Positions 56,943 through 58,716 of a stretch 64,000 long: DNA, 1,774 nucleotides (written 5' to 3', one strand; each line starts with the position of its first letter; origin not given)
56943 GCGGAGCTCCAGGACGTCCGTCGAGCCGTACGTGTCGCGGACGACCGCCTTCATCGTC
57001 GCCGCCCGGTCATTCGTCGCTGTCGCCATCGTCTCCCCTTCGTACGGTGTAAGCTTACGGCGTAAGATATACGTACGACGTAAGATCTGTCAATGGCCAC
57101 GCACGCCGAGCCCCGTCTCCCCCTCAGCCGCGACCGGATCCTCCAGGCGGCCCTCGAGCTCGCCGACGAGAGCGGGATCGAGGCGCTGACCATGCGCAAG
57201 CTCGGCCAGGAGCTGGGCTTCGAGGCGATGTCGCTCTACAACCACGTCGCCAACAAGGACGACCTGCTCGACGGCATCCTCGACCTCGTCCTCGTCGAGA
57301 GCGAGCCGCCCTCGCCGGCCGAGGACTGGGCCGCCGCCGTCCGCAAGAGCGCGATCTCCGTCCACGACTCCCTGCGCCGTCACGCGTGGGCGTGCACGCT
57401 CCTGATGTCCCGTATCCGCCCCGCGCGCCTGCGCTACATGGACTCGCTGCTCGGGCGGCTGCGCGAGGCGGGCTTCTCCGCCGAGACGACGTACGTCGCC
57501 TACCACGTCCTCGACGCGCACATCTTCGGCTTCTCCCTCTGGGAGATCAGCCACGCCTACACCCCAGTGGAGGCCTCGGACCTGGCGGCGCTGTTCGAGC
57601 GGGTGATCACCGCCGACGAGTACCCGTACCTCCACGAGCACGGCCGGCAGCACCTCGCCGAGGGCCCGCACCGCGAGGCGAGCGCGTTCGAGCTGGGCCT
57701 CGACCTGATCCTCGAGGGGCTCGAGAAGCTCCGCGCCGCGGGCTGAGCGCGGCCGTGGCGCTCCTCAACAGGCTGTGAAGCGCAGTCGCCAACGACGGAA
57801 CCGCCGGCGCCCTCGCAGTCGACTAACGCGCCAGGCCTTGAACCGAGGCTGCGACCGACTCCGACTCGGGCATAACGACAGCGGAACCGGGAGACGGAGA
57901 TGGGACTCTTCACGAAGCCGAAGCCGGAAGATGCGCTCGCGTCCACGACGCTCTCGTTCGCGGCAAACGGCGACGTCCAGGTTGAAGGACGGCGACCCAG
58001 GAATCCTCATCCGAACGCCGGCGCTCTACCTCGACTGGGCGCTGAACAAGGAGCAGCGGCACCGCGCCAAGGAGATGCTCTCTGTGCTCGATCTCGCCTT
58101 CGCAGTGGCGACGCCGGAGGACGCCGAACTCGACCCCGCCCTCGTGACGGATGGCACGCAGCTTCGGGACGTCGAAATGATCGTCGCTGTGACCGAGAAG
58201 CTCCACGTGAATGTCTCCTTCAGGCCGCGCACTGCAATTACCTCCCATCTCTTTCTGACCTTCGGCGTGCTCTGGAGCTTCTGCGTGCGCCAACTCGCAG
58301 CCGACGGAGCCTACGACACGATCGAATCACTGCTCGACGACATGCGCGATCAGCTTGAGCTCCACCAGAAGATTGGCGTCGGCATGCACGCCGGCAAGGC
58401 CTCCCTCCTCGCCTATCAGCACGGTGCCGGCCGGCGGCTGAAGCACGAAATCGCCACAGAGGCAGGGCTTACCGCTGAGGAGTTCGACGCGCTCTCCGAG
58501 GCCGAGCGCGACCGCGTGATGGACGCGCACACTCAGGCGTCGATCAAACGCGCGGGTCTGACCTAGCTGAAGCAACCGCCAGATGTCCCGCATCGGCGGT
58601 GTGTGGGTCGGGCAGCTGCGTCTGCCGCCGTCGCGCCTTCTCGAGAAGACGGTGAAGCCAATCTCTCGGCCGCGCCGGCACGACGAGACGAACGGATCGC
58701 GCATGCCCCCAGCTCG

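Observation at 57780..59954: Lower-GC segment abutting the 3' end of ssrA: excisionase-type HTH plus two proteins with no recognisable family (candidate undescribed module)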

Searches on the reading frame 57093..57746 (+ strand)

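Call 5: search_protein_families(library=pfam, proteins=[window:57093-57746:+], max_evalue=1)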
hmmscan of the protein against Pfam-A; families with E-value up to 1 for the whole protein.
window:57093-57746:+ (217 aa): 3 families
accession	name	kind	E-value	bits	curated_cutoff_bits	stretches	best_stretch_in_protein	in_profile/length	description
PF02909.22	TetR_C_1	-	3.2e-19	69.7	21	1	72-212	2-144/146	Tetracyclin repressor-like, C-terminal domain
PF00440.29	TetR_N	-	5.6e-09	36.1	24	1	16-60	1-45/47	Bacterial regulatory proteins, tetR family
PF11358.13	DUF3158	-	0.11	12.5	27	0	129-187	75-137/156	Protein of unknown function (DUF3158)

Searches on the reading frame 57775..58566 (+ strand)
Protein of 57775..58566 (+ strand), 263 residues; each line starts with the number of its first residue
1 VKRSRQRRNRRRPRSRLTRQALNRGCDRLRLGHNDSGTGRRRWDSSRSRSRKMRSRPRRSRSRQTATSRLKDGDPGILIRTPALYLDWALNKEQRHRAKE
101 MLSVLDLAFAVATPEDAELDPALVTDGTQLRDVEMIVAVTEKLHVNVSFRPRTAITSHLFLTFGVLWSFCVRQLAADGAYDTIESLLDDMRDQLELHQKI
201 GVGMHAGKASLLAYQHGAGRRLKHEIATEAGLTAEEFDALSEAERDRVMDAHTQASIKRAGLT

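Call 5: search_protein_families(library=pfam, proteins=[window:57775-58566:+], max_evalue=1)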
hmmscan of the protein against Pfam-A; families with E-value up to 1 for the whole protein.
window:57775-58566:+ (263 aa): 1 family
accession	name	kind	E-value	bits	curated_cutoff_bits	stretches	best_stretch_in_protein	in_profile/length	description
PF14748.11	P5CR_dimer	-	0.18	12.5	25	1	202-260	44-102/105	Pyrroline-5-carboxylate reductase dimerisation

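Call 7: search_protein_families(library=phrogs, proteins=[window:57775-58566:+], max_evalue=1)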
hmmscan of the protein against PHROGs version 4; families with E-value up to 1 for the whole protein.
window:57775-58566:+ (263 aa): 0 families

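Call 8: search_protein_families(library=padloc, proteins=[window:57775-58566:+], max_evalue=1)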
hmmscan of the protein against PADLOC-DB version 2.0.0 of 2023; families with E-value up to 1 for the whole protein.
window:57775-58566:+ (263 aa): 0 families

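Call 9: search_protein_families(library=ncbifam, proteins=[window:57775-58566:+], max_evalue=1)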
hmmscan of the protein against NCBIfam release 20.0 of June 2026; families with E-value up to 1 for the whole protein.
window:57775-58566:+ (263 aa): 0 families
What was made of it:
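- Checked: It has no hit in Pfam, PHROGs, PADLOC or NCBIfam (calls 5, 7, 8, 9).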

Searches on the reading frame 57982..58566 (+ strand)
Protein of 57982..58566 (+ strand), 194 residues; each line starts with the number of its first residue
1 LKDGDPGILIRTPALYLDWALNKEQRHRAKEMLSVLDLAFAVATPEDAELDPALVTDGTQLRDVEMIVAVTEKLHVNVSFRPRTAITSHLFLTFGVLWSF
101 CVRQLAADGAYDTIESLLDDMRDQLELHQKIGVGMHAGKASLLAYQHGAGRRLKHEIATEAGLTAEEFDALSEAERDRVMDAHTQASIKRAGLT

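Call 22: find_homologous_proteins(query=window:57982-58566:+, max_evalue=0.001)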
Query window:57982-58566:+ (194 aa): 4 proteins with E <= 0.001 among 483 candidates.
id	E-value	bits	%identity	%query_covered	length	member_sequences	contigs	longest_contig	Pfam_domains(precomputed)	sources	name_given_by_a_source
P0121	1.4e-121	421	100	100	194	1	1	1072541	-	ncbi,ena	-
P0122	5.9e-101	354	85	98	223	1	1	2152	-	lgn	-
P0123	1.3e-83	297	86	84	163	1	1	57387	-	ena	-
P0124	5.0e-42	162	52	81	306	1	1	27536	-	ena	-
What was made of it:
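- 57900..58566 (+): Convergent rare accessory gene, frameshifted near 57986-57991. The N-terminal 29 codons are in one frame (57900-57986) and the rest in another (in-frame TTG at 57982, stop at 58566). Function unknown. It occupies the variable cargo side of the cassette. Only 4 homologues among 5.8 billion proteins (call 22).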

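Call 24: find_encoding_contigs(protein=P0121, flank=10000, max_places=2)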
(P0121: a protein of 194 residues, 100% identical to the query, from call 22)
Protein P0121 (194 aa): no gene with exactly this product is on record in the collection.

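Call 25: find_encoding_contigs(protein=P0123, flank=8000, max_places=2)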
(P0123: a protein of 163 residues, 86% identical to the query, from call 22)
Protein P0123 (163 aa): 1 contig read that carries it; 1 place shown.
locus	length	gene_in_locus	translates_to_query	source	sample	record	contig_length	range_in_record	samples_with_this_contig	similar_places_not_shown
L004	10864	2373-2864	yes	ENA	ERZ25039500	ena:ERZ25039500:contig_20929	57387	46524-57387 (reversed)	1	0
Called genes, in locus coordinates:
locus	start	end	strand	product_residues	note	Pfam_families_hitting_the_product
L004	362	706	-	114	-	PF07883:Cupin_2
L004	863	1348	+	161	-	PF04075:F420H2_quin_red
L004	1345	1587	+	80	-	-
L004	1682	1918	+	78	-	-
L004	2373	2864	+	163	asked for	-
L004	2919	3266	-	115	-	-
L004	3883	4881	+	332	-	-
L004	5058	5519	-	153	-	-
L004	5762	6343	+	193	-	-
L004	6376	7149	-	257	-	PF00211:Guanylate_cyc (weak)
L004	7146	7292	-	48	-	-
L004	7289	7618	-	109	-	PF18967:PycTM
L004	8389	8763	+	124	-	PF00254:FKBP_C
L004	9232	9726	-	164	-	-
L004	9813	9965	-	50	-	-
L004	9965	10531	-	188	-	PF01668:SmpB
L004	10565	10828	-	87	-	-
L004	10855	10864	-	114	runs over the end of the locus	PF01814:Hemerythrin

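Call 26: find_encoding_contigs(protein=P0124, flank=8000, max_places=2)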
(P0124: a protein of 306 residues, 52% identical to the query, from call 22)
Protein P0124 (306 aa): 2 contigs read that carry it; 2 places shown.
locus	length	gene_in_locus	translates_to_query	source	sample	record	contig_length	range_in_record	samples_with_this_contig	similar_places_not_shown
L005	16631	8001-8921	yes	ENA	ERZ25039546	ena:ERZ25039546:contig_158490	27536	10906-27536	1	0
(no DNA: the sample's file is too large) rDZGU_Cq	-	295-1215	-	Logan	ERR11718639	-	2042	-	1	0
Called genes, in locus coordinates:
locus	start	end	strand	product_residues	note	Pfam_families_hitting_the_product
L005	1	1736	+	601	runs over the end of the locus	PF00664:ABC_membrane, PF02463:SMC_N (faint), PF00005:ABC_tran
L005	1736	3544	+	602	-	PF00664:ABC_membrane, PF00005:ABC_tran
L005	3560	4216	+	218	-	PF06790:UPF0259 (weak), PF25231:DUF7847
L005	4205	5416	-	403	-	PF01435:Peptidase_M48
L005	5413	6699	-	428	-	PF14333:DUF4389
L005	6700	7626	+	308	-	-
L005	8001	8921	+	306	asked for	-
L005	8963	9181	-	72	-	-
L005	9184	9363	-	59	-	-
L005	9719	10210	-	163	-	PF06445:GyrI-like (weak)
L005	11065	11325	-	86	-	-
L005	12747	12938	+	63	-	-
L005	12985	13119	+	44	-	-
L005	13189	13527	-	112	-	PF08734:GYD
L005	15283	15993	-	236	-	-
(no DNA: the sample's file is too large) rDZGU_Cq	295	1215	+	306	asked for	-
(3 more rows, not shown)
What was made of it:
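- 57900..58566 (+): The homologue in L004 lies at the same ssrA locus, and the one in L005 lies next to tRNA-Gln (calls 25, 26).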

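Call 64: predict_structure(alignment_id=A4)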
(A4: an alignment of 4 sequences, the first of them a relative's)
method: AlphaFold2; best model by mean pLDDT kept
length: 223 residues; sequences in the alignment: 4
mean_pLDDT: 42.6   pTM: 0.33
mean pLDDT of the five models: 42.6, 42.6, 41.5, 40.7, 39.7
residues with pLDDT >= 90: 0; 70-90: 22; 50-70: 16; < 50: 185
segments of 3 or more residues with pLDDT < 50: 1-121, 126-146, 148-179, 215-223
pLDDT, mean of each block of 10 residues (from residue 1): 29 34 36 40 46 45 40 32 31 32 27 32 46 43 47 38 32 42 67 82 72 48 32
secondary structure, 60 per line:
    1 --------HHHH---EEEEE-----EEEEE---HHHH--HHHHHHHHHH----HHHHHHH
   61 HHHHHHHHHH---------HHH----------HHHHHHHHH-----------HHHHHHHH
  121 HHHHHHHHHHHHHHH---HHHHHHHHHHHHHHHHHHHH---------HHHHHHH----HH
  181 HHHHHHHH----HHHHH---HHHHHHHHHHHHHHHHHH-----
elements in order: H9-12 E16-20 E26-30 H34-37 H40-49 H54-70 H93-101 H113-135 H139-158 H168-174 H179-188 H193-197 H201-218
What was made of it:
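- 57900..58566 (+): The AF2 model is unusable, pLDDT 42.6 (call 64).
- Tried and rejected: The AF2 model of the + ORF family (4 sequences) reached pLDDT 42.6 and is unusable, so no fold search was run on it (call 64).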
